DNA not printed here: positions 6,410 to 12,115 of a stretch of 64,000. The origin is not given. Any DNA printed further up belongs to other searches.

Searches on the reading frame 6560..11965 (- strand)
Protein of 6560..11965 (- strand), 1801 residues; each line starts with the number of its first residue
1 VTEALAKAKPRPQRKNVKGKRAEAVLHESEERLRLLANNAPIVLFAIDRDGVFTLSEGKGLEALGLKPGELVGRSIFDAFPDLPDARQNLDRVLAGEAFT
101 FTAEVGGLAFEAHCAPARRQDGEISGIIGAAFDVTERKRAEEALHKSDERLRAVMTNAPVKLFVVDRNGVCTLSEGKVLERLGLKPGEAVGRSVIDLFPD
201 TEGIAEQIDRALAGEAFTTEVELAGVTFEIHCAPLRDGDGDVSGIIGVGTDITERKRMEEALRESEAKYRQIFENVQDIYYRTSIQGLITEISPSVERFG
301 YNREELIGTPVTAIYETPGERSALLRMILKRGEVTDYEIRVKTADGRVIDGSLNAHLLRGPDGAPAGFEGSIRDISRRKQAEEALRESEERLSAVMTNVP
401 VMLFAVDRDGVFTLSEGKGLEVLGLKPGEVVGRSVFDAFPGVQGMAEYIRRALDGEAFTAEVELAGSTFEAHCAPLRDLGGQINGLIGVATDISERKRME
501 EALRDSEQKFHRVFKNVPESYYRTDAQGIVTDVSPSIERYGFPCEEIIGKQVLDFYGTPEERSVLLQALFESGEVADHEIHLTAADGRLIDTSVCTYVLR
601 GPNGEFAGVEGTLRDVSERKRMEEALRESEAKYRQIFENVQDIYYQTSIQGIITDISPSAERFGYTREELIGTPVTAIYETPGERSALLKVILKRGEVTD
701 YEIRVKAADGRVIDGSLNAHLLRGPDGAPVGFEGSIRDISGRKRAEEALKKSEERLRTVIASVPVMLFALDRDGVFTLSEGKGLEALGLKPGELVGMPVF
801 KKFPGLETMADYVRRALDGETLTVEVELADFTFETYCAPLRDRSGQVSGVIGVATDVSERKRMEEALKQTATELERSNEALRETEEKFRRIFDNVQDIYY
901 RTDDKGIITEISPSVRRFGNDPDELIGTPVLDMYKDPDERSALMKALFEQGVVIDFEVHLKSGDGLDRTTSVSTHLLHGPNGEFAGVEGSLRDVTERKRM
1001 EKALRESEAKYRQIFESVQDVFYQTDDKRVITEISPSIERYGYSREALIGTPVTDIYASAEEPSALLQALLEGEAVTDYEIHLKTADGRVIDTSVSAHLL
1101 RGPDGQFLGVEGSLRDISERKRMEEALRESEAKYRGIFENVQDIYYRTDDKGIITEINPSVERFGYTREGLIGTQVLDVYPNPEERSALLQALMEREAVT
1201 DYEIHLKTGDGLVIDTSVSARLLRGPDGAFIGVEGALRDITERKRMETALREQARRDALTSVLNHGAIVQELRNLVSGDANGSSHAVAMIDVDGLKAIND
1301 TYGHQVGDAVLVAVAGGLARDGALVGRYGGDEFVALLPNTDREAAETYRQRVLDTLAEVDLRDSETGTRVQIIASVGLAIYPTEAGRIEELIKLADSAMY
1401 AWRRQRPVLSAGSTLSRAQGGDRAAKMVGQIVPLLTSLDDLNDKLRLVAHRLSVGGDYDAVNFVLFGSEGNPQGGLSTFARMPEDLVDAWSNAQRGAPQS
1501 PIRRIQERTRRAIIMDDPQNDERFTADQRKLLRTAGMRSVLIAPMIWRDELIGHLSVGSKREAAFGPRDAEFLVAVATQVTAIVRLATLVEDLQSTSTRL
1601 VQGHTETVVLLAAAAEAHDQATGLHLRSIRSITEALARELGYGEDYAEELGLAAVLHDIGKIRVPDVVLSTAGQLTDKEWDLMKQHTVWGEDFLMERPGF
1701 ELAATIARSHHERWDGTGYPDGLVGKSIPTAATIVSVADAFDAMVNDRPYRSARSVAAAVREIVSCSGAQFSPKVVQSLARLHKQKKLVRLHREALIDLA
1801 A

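Call 74: search_protein_families(library=pfam, proteins=[window:6560-11965:-], max_evalue=0.001)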
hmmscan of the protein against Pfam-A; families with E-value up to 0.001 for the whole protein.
window:6560-11965:- (1801 aa): 18 families
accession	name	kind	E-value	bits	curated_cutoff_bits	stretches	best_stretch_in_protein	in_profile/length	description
PF08448.16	PAS_4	-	3.2e-118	388.3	23.1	8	157-257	3-110/110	PAS fold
PF00989.32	PAS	-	1.4e-104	344.5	22.6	10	1133-1240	2-113/113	PAS fold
PF13426.13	PAS_9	-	2e-87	288.7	27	8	1148-1242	7-103/103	PAS domain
PF00990.26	GGDEF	-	1.3e-33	116.5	23.8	1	1255-1405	2-157/161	Diguanylate cyclase, GGDEF domain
PF13487.12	HD_5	-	2e-31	109.5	27.2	1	1612-1775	4-170/170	HD domain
PF08447.18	PAS_3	-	2.1e-24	86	25.6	0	659-735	7-88/89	PAS fold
PF13188.13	PAS_8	-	8.6e-22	76.7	21.8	0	1132-1170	1-40/65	PAS domain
PF01966.28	HD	-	4.5e-18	66.1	22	1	1625-1744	4-116/116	HD domain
PF21809.3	Glyco_hydro_84_hel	-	1.4e-13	51.5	27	0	864-940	10-84/131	Bacterial GH84, post-catalytic domain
PF01590.32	GAF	-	1.5e-13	51.8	22.4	1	1501-1581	51-130/133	GAF domain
PF17202.10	sCache_3_3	-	1.5e-12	48.2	28.8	0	210-255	54-100/107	Single cache domain 3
PF13596.12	PAS_10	-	3.3e-11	44.2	22.1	0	187-253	36-106/106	PAS domain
PF13185.12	GAF_2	-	7.7e-11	42.8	28.6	1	1508-1584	62-135/136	GAF domain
PF19486.4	DUF6022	-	7.7e-08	32.8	25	0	256-308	24-76/155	Family of unknown function (DUF6022)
PF17201.10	Cache_3-Cache_2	-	2.7e-07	30.6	27.7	0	192-261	127-194/299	Cache 3/Cache 2 fusion domain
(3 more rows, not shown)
